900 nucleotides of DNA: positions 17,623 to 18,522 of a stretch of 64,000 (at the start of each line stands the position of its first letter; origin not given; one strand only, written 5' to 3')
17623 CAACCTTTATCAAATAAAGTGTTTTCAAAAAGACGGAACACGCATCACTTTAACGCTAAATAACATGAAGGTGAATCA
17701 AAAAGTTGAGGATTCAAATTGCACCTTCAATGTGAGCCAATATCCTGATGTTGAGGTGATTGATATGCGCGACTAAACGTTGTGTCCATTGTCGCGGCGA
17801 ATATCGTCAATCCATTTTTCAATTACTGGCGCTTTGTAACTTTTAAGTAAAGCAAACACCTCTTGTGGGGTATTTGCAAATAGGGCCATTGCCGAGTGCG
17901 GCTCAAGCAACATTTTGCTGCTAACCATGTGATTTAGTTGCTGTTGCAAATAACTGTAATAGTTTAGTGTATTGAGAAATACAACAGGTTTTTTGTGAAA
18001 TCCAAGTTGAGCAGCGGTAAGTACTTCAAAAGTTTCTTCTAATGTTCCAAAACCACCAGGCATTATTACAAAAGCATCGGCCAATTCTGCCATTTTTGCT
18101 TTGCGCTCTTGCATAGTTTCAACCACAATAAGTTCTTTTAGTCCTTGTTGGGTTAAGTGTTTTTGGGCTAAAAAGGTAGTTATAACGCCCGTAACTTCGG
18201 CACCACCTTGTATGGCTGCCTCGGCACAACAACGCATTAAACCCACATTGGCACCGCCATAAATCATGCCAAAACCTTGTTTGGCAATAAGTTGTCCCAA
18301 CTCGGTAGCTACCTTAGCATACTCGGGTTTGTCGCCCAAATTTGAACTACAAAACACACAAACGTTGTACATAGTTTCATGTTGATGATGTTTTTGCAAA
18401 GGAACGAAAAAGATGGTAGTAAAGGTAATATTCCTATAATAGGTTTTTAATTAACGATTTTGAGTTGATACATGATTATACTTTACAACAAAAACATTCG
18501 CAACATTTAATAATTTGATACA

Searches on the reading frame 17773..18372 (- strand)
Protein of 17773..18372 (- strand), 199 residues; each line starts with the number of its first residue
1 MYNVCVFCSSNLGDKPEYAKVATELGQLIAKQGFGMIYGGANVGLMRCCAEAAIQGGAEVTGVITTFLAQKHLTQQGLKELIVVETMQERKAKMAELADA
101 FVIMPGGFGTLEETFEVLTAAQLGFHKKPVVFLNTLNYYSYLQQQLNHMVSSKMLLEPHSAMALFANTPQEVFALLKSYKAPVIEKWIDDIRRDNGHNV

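Call 12: search_protein_families(library=pfam, proteins=[window:17773-18372:-], max_evalue=0.01)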
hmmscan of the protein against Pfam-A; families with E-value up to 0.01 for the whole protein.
window:17773-18372:- (199 aa): 3 families
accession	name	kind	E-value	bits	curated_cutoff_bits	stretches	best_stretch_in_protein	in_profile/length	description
PF03641.19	Lysine_decarbox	-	8.3e-40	136.4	27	1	46-174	1-129/131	Possible lysine decarboxylase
PF18306.6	LDcluster4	-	1.2e-15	57.9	26.3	1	2-141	2-125/151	SLOG cluster4 family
PF01256.23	Carb_kinase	-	0.0061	16.5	27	1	44-119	12-86/242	NAD(P)H-hydrate dehydratase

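Call 13: find_encoding_contigs(protein=window:17773-18372:-, flank=10000, max_places=10)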
Protein window:17773-18372:- (199 aa): 3 contigs read that carry it; 3 places shown.
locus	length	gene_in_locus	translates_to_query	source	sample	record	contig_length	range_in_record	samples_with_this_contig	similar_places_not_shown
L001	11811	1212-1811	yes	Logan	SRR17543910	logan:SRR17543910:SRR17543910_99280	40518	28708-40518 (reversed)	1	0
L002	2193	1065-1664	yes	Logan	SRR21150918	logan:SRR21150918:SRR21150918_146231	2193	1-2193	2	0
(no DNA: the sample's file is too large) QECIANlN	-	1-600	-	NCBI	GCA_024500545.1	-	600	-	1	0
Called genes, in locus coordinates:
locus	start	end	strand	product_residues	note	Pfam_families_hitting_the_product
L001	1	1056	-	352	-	?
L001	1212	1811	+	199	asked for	PF18306:LDcluster4, PF03641:Lysine_decarbox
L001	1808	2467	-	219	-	PF16584:LolA_2, PF03548:LolA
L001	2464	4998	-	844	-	PF13491:FtsK_4TM, PF17854:FtsK_alpha, PF01580:FtsK_SpoIIIE, PF09397:FtsK_gamma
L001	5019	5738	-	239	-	-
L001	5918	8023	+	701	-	PF04932:Wzy_C, PF00515:TPR_1 (faint), PF07719:TPR_2 (faint), PF13181:TPR_8 (faint), PF23914:TPR_CcmH_CycH (weak)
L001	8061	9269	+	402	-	PF01479:S4, PF00849:PseudoU_synth_2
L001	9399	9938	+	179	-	PF25087:GMPPB_C (faint), PF21711:DCTN5 (weak), PF25084:LbH_EIF2B, PF14602:Hexapep_2 (weak), PF00132:Hexapep (weak)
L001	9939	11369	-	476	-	PF01743:PolyA_pol, PF12627:PolyA_pol_RNAbd, PF01966:HD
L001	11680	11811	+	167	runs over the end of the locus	PF13689:DUF4154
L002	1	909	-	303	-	?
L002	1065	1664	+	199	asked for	PF18306:LDcluster4, PF03641:Lysine_decarbox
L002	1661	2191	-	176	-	?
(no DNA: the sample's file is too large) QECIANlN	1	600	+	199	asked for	PF18306:LDcluster4, PF03641:Lysine_decarbox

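Call 16: find_related_loci(query=window:17773-18372:-, collection=genome_contigs, flank=10000)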
Query window:17773-18372:- (199 aa) in genome_contigs; peptide patterns used: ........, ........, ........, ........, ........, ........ (x = any residue, [..] = any of these).
176 stretches matched a pattern; 50 encode a relative of the query (tblastn E <= 1e-3); 50 distinct loci.
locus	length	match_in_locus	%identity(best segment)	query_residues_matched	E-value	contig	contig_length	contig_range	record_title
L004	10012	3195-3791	67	1-199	2e-92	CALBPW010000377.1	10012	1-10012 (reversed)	MAG TPA_asm: uncultured Bacteroidetes bacterium isolate ERR1278104_bin.231_CONCOCT_v1.1_MAG genome assembly, contig: ERZ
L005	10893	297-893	64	1-199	8e-87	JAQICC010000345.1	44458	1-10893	MAG: Salinivirgaceae bacterium isolate GH45 k119_138994, whole genome shotgun sequence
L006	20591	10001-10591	62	1-197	4e-84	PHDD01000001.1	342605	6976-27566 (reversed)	MAG: Bacteroidetes bacterium HGW-Bacteroidetes-4 08E140C01_z5_2013_Ig3399_v2_scaffold_12, whole genome shotgun sequence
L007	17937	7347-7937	60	1-197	9e-81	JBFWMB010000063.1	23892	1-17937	MAG: Salinivirgaceae bacterium isolate CA_2019_NHSR_8 NODE_4829_length_23892_cov_5.374332_NHSR, whole genome shotgun seq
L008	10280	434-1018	56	1-195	1e-75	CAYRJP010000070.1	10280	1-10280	MAG TPA_asm: uncultured Bacteroidales bacterium isolate binchicken_co67_258 genome assembly, contig: NODE_7187_length_10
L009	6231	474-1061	44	4-199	3e-52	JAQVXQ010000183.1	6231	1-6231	MAG: Salinivirgaceae bacterium isolate STF2_13 NODE_43886_length_6231_cov_4.010321_Sandtown_F2, whole genome shotgun seq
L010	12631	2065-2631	42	1-189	4e-50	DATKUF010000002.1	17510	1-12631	MAG TPA_asm: Spirochaetia bacterium isolate SMAG_U14100 k141_957635, whole genome shotgun sequence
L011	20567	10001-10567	42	1-189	6e-49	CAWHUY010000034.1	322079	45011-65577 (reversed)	MAG: uncultured Spirochaetota bacterium isolate MFD02416.bin.2.175 genome assembly, contig: contig_92403, whole genome s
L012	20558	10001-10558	46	3-187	3e-48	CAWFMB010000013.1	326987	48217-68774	MAG: uncultured Prolixibacteraceae bacterium isolate MFD01721.bin.1.338 genome assembly, contig: contig_23297, whole gen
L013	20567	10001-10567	40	4-192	3e-47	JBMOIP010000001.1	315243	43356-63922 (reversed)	MAG: Bacteroidales bacterium isolate Deming_bin.452 contig9, whole genome shotgun sequence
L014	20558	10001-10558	44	3-187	9e-47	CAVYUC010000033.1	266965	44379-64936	MAG: uncultured Prolixibacteraceae bacterium isolate MFD01721.bin.1.282 genome assembly, contig: contig_65579, whole gen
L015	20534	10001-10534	43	1-178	9e-46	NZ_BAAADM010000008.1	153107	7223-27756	Lentibacillus halophilus strain JCM 12149 sequence08, whole genome shotgun sequence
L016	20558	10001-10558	44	3-187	2e-45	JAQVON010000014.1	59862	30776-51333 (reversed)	MAG: Mariniphaga sp. isolate STF1_181 NODE_918_length_59862_cov_5.239843_Sandtown_F1, whole genome shotgun sequence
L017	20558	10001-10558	43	3-187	6e-45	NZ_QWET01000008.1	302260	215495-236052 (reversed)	Mariniphaga sediminis strain SY21 Scaffold8, whole genome shotgun sequence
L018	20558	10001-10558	45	3-187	4e-45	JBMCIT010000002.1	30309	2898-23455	MAG: Tangfeifania sp. isolate D1M01_60 NODE_1890_length_30309_cov_74.859853, whole genome shotgun sequence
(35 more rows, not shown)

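Call 28: find_homologous_proteins(query=window:17773-18372:-, max_evalue=1e-30)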
Query window:17773-18372:- (199 aa): 1682 proteins with E <= 1e-30 among 2069 candidates; the best 120 are listed.
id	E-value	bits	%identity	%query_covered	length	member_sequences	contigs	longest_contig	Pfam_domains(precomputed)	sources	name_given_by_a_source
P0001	6.6e-123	426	97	100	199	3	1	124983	PF18306.7,PF03641.20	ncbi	-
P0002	3.8e-88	312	70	100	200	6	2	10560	PF18306.7,PF03641.20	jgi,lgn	jgi:uncharacterized protein (TIGR00730 family)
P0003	9.0e-86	305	67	100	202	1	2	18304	PF18306.7,PF03641.20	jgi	-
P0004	1.1e-85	304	68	100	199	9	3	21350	PF18306.7,PF03641.20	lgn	-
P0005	5.0e-85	302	66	100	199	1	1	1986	PF18306.7,PF03641.20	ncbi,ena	-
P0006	1.5e-84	301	66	100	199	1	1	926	PF18306.7,PF03641.20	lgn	-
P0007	1.8e-84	300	67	100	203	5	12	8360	PF18306.7,PF03641.20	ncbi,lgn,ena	-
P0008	2.9e-82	293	65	99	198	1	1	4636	PF18306.7,PF03641.20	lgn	-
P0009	3.1e-82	293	66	99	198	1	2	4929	PF18306.7,PF03641.20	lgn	-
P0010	3.1e-82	293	66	99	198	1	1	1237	PF18306.7,PF03641.20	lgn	-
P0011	4.0e-82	293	65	99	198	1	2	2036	PF18306.7,PF03641.20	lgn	-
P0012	7.3e-82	292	63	99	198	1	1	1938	PF18306.7,PF03641.20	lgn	-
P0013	9.0e-81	288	63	100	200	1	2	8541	PF18306.7,PF03641.20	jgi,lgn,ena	-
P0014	1.3e-80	288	65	100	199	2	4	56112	PF18306.7,PF03641.20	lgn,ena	-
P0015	1.9e-80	287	66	99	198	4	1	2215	PF18306.7,PF03641.20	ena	-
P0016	2.0e-80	287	64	99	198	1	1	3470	PF18306.7,PF03641.20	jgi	-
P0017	4.3e-80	286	66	98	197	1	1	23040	PF18306.7,PF03641.20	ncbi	-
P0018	9.3e-80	285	65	99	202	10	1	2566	PF18306.7,PF03641.20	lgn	-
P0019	1.4e-79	284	64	100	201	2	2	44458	PF18306.7,PF03641.20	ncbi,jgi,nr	ncbi:MAG: TIGR00730 family Rossman fold protein [Salinivirgaceae bacterium]|jgi:uncharacterized prot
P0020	1.5e-79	284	64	99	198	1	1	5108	PF18306.7,PF03641.20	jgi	jgi:uncharacterized protein (TIGR00730 family)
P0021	1.6e-78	281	61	100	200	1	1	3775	PF18306.7,PF03641.20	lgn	-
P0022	2.2e-78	280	64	99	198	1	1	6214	PF18306.7,PF03641.20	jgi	-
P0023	2.9e-78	280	68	94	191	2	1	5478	PF18306.7,PF03641.20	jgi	jgi:hypothetical protein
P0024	6.1e-78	279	63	99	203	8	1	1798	PF18306.7,PF03641.20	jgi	jgi:uncharacterized protein (TIGR00730 family)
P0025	1.5e-77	278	62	99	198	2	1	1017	PF18306.7,PF03641.20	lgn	-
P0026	1.7e-77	278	62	99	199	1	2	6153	PF18306.7,PF03641.20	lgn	-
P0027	5.1e-77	276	61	100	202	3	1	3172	PF18306.7,PF03641.20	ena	-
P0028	7.7e-77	275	62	99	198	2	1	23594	PF18306.7,PF03641.20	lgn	-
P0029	9.7e-77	275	61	100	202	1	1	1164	PF18306.7,PF03641.20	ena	-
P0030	2.6e-76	274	61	100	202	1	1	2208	PF18306.7,PF03641.20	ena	-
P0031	3.0e-76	273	59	98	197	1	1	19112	PF18306.7,PF03641.20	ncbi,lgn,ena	-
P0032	7.6e-76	272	61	99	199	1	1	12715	PF18306.7,PF03641.20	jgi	-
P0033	9.3e-76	272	60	100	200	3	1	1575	PF18306.7,PF03641.20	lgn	-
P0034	1.3e-75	271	61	98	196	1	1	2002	PF18306.7,PF03641.20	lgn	-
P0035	2.3e-75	271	60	98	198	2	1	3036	PF18306.7,PF03641.20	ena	-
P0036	3.1e-75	270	63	98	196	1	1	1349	PF18306.7,PF03641.20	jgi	-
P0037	3.5e-75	270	61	100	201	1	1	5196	PF18306.7,PF03641.20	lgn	-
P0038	6.6e-75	269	60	100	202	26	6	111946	PF18306.7,PF03641.20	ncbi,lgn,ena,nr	ncbi:MAG: TIGR00730 family Rossman fold protein [Salinivirgaceae bacterium]|nr:TIGR00730 family Ross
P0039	8.4e-75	269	62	98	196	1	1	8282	PF18306.7,PF03641.20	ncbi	-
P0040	1.1e-74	268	59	100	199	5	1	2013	PF18306.7,PF03641.20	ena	-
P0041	1.6e-74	268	60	100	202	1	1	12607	PF18306.7,PF03641.20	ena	-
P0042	2.5e-74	267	60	100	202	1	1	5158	PF18306.7,PF03641.20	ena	-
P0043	2.6e-74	267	62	97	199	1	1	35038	PF18306.7,PF03641.20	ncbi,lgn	-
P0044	4.7e-74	266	61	100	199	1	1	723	PF18306.7,PF03641.20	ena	-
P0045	4.8e-74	266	60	100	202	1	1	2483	PF18306.7,PF03641.20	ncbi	-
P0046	5.4e-74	266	58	100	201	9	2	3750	PF18306.7,PF03641.20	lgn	-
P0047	5.9e-74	266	60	100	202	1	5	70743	PF18306.7,PF03641.20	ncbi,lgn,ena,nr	ncbi:MAG: TIGR00730 family Rossman fold protein [Salinivirgaceae bacterium]|nr:TIGR00730 family Ross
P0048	6.6e-74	266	60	100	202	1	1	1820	PF18306.7,PF03641.20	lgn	-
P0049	6.8e-74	266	60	100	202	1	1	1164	PF18306.7,PF03641.20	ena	-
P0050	8.3e-74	266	61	99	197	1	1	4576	PF18306.7,PF03641.20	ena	-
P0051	1.2e-73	265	62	98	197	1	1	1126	PF18306.7,PF03641.20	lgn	-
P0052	1.2e-73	265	59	100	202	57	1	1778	PF18306.7,PF03641.20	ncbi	-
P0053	2.5e-73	264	60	100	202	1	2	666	PF18306.7,PF03641.20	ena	-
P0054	2.5e-73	264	60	98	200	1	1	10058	PF18306.7,PF03641.20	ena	-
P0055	3.4e-73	263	60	98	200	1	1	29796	PF18306.7,PF03641.20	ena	-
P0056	4.5e-73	263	59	100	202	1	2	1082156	PF18306.7,PF03641.20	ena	-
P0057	4.7e-73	263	60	100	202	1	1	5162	PF18306.7,PF03641.20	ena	-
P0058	6.3e-73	263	59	100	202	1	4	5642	PF18306.7,PF03641.20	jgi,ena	-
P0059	6.3e-73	263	59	100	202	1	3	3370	PF18306.7,PF03641.20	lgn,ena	-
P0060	6.3e-73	263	59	100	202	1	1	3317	PF18306.7,PF03641.20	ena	-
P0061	6.4e-73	263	59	100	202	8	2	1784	PF18306.7,PF03641.20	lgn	-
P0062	6.5e-73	263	59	100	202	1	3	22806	PF18306.7,PF03641.20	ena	-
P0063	8.8e-73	262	59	100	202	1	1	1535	PF18306.7,PF03641.20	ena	-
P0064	8.8e-73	262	59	100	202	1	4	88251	PF18306.7,PF03641.20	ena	-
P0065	8.9e-73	262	59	100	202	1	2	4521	PF18306.7,PF03641.20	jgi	jgi:hypothetical protein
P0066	8.9e-73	262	59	100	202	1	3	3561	PF18306.7,PF03641.20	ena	-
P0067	1.2e-72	262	59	100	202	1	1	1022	PF18306.7,PF03641.20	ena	-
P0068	1.3e-72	262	59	100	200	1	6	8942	PF18306.7,PF03641.20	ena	-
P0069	1.4e-72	261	64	93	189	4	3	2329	PF18306.7,PF03641.20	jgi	jgi:uncharacterized protein (TIGR00730 family)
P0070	1.7e-72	261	59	100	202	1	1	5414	PF18306.7,PF03641.20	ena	-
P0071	1.7e-72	261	59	100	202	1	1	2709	PF18306.7,PF03641.20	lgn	-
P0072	1.7e-72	261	59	100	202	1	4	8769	PF18306.7,PF03641.20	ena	-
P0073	1.8e-72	261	60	98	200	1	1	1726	PF18306.7,PF03641.20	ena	-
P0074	2.0e-72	261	60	100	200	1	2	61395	PF18306.7,PF03641.20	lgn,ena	-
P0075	2.4e-72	261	59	100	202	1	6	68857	PF18306.7,PF03641.20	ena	-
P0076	2.4e-72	261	59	100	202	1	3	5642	PF18306.7,PF03641.20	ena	-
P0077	2.5e-72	261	59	98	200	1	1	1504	PF18306.7,PF03641.20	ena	-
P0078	2.7e-72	261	60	100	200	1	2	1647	PF18306.7,PF03641.20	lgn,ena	-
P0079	3.2e-72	260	59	100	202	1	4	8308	PF18306.7,PF03641.20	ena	-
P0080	3.2e-72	260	59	100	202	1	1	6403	PF18306.7,PF03641.20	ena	-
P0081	3.3e-72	260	59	100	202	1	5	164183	PF18306.7,PF03641.20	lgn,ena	-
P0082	3.4e-72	260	60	98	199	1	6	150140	PF18306.7,PF03641.20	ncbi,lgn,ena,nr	ncbi:MAG: TIGR00730 family Rossman fold protein [Salinivirgaceae bacterium]|nr:TIGR00730 family Ross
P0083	3.7e-72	260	59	100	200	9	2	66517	PF18306.7,PF03641.20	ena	-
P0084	4.1e-72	260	59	98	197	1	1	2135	PF18306.7,PF03641.20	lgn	-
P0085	4.1e-72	260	59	100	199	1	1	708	PF18306.7,PF03641.20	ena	-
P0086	4.3e-72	260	59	100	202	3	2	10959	PF18306.7,PF03641.20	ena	-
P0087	4.5e-72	260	59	100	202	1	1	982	PF18306.7,PF03641.20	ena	-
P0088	5.1e-72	260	60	100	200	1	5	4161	PF18306.7,PF03641.20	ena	-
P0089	6.1e-72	259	59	100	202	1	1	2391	PF18306.7,PF03641.20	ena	-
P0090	7.6e-72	259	58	100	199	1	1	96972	PF18306.7,PF03641.20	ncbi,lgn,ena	-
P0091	7.9e-72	259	59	100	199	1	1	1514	PF18306.7,PF03641.20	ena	-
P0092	8.3e-72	259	59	98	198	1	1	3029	PF18306.7,PF03641.20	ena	-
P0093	8.7e-72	259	61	98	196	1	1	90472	PF18306.7,PF03641.20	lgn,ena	-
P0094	1.1e-71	259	59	100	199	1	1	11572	PF18306.7,PF03641.20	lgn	-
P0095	1.1e-71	259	59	98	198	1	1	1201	PF18306.7,PF03641.20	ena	-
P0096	1.3e-71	258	59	98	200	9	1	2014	PF18306.7,PF03641.20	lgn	-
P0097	1.5e-71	258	58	100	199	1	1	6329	PF18306.7,PF03641.20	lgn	-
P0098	1.5e-71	258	58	100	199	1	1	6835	PF18306.7,PF03641.20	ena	-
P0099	1.6e-71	258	59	100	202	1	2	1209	PF18306.7,PF03641.20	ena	-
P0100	2.1e-71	258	58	100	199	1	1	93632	PF18306.7,PF03641.20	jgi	jgi:hypothetical protein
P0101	4.0e-71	257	58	99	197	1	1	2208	PF18306.7,PF03641.20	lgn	-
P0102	4.1e-71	257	59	98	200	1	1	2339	PF18306.7,PF03641.20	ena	-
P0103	4.2e-71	257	59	98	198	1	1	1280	PF18306.7,PF03641.20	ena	-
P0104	4.3e-71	257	57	100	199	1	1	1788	PF18306.7,PF03641.20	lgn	-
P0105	5.8e-71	256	59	98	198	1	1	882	PF18306.7,PF03641.20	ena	-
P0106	8.0e-71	256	59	98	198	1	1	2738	PF18306.7,PF03641.20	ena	-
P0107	9.6e-71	256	56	99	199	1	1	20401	PF18306.7,PF03641.20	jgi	-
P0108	1.1e-70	255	59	98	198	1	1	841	PF18306.7,PF03641.20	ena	-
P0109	1.2e-70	255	59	98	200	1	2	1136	PF18306.7,PF03641.20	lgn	-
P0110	1.5e-70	255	59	98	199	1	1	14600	PF18306.7,PF03641.20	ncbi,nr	ncbi:MAG: TIGR00730 family Rossman fold protein [Salinivirgaceae bacterium]|nr:TIGR00730 family Ross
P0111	1.6e-70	255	58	98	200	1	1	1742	PF18306.7,PF03641.20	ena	-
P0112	2.1e-70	254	59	98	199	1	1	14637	PF18306.7,PF03641.20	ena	-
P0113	2.2e-70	254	57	100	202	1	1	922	PF18306.7,PF03641.20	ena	-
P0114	2.8e-70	254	59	100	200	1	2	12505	PF18306.7,PF03641.20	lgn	-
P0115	2.9e-70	254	58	98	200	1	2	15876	PF18306.7,PF03641.20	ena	-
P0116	3.4e-70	254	58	100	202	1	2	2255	PF18306.7,PF03641.20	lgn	-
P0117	6.1e-70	253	58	98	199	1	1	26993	PF18306.7,PF03641.20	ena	-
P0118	6.1e-70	253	58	100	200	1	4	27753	PF18306.7,PF03641.20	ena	-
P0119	8.3e-70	252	59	98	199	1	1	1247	PF18306.7,PF03641.20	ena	-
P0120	1.8e-69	251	58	98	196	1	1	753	PF18306.7,PF03641.20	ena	-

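Call 29: find_encoding_contigs(protein=P0001, flank=10000, max_places=10)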
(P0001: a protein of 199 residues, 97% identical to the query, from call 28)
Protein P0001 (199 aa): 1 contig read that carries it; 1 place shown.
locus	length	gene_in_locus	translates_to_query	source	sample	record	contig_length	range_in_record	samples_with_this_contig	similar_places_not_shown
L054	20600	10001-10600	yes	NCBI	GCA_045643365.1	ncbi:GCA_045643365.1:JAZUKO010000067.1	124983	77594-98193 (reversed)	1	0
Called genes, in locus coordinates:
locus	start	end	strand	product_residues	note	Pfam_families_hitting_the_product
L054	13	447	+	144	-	PF00027:cNMP_binding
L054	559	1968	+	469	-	PF00722:Glyco_hydro_16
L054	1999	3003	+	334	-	PF00551:Formyl_trans_N, PF02911:Formyl_trans_C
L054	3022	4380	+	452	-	PF16499:Melibiase_2, PF17801:Melibiase_C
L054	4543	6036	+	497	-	PF01266:DAO (faint), PF01593:Amino_oxidase, PF07992:Pyr_redox_2 (faint), PF13450:NAD_binding_8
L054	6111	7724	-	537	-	PF22694:CtpB_N-like (faint), PF13180:PDZ_2 (weak), PF17820:PDZ_6 (weak), PF03572:Peptidase_S41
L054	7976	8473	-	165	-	-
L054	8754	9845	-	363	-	PF05593:RHS_repeat (faint), PF25023:TEN_YD-shell (weak)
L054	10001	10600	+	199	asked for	PF18306:LDcluster4, PF03641:Lysine_decarbox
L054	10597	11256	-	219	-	PF16584:LolA_2, PF03548:LolA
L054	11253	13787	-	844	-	PF13491:FtsK_4TM, PF17854:FtsK_alpha, PF01580:FtsK_SpoIIIE, PF09397:FtsK_gamma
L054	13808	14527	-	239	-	-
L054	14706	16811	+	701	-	PF13424:TPR_12 (faint), PF04932:Wzy_C, PF00515:TPR_1 (faint), PF07719:TPR_2 (faint), PF13181:TPR_8 (faint), PF14559:TPR_19 (faint), PF23914:TPR_CcmH_CycH (weak)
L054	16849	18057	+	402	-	PF01479:S4, PF00849:PseudoU_synth_2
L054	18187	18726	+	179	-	PF25087:GMPPB_C (faint), PF21711:DCTN5 (weak), PF25084:LbH_EIF2B, PF14602:Hexapep_2 (weak), PF00132:Hexapep (weak)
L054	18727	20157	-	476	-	PF01743:PolyA_pol, PF12627:PolyA_pol_RNAbd, PF01966:HD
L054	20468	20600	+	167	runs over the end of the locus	PF13689:DUF4154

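Call 35: list_cluster_members(proteins=[P0001, L054:6111-7724:-])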
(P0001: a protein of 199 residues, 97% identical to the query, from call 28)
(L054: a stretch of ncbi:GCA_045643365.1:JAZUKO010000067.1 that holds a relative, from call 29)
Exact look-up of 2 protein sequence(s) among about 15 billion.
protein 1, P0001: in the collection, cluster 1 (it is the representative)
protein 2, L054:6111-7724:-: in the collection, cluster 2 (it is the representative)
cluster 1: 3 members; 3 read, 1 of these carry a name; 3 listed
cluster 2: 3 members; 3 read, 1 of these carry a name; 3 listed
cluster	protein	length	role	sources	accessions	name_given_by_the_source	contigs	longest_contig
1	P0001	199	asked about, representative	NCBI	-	-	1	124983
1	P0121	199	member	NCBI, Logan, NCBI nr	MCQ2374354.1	MAG: TIGR00730 family Rossman fold protein [Salinivirgaceae bacterium] | TIGR00730 family Rossman fold protein [Salinivirgaceae bacterium]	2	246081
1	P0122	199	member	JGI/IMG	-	-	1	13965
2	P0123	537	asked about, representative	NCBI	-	-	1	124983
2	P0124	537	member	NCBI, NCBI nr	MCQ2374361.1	MAG: S41 family peptidase [Salinivirgaceae bacterium] | S41 family peptidase [Salinivirgaceae bacterium]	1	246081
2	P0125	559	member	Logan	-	-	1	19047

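Call 36: find_encoding_contigs(protein=P0122, flank=10000, max_places=10)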
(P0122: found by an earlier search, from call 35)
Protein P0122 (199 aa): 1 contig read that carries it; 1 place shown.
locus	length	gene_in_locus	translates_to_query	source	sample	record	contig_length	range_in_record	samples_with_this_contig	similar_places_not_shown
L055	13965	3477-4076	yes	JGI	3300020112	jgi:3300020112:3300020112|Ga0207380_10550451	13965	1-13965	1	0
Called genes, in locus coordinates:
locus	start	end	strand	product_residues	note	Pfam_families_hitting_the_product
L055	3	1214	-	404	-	?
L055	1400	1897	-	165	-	-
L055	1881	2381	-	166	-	-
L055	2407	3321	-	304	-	PF05593:RHS_repeat (weak)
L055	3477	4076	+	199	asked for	PF18306:LDcluster4, PF03641:Lysine_decarbox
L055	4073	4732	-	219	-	PF16584:LolA_2, PF03548:LolA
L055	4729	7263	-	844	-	PF13491:FtsK_4TM, PF17854:FtsK_alpha, PF01580:FtsK_SpoIIIE, PF09397:FtsK_gamma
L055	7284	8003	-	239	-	PF22252:PNGase_F-II_N (weak)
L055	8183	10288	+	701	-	PF04932:Wzy_C, PF00515:TPR_1 (faint), PF07719:TPR_2 (faint), PF13181:TPR_8 (faint), PF14559:TPR_19 (faint), PF23914:TPR_CcmH_CycH (weak)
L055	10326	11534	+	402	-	PF01479:S4, PF00849:PseudoU_synth_2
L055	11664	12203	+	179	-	PF25087:GMPPB_C (faint), PF21711:DCTN5 (weak), PF25084:LbH_EIF2B, PF14602:Hexapep_2 (weak), PF00132:Hexapep (weak)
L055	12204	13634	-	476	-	PF01743:PolyA_pol, PF12627:PolyA_pol_RNAbd, PF01966:HD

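Call 43: find_related_loci(query=window:17773-18372:-, collection=metagenome_contigs, flank=10000)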
Query window:17773-18372:- (199 aa) in metagenome_contigs; peptide patterns used: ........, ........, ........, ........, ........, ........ (x = any residue, [..] = any of these).
185 stretches matched a pattern; 33 encode a relative of the query (tblastn E <= 1e-3); 33 distinct loci.
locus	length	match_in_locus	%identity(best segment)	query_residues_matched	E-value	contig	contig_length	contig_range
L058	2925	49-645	63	1-199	1e-89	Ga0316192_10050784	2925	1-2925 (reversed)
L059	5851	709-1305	63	1-199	4e-88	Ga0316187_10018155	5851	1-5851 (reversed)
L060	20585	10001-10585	55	1-195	1e-75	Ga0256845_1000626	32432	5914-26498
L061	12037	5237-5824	43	4-199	3e-52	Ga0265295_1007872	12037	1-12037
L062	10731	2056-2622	42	1-189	1e-50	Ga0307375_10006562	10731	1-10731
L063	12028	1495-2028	44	1-178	8e-49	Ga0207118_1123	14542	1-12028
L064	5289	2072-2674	42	1-198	1e-47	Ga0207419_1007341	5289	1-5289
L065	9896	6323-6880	44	3-187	7e-46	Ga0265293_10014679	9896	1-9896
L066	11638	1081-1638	44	3-187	7e-46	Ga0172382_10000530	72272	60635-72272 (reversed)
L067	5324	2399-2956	42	3-187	7e-45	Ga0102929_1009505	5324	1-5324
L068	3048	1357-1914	41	3-187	7e-45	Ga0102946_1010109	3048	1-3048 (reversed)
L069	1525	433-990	42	3-187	2e-45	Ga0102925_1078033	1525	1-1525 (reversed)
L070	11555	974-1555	41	4-194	7e-44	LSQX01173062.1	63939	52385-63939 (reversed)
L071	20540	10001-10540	41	1-180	9e-44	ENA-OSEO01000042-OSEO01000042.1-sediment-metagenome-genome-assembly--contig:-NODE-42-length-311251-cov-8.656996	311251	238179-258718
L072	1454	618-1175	41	3-187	2e-44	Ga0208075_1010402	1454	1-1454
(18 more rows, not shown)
